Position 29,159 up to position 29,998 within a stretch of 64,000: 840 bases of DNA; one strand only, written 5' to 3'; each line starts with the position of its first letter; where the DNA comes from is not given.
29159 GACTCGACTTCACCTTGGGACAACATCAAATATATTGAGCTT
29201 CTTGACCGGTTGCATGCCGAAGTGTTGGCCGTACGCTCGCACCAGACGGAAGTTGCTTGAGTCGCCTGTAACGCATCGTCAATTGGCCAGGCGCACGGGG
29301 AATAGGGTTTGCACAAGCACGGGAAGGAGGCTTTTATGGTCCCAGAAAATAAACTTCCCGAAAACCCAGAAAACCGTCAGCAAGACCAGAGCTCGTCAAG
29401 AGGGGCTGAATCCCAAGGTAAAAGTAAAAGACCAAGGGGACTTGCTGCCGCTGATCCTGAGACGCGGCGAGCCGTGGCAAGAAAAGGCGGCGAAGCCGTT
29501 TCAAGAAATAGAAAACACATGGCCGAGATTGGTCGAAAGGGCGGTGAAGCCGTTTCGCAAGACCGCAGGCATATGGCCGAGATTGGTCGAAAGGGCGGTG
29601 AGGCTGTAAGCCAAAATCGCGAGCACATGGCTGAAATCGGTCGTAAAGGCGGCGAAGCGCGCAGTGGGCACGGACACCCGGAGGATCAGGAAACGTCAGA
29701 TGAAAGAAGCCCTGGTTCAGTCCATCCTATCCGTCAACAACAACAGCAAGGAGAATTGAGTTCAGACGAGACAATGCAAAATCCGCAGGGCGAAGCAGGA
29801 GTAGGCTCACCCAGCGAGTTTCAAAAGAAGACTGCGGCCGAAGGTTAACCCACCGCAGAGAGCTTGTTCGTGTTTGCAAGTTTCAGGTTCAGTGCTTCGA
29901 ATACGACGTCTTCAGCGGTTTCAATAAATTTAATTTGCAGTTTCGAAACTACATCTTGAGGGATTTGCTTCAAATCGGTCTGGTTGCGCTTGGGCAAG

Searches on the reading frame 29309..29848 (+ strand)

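Call 87: search_protein_families(library=pfam, proteins=[window:29309-29848:+], max_evalue=0.001)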
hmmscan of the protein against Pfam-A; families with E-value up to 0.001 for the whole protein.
window:29309-29848:+ (179 aa): 1 family
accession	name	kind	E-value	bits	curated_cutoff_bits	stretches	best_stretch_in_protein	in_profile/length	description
PF10685.14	KGG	-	1.2e-10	41.9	20.4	0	72-83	11-22/22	Stress-induced bacterial acidophilic repeat motif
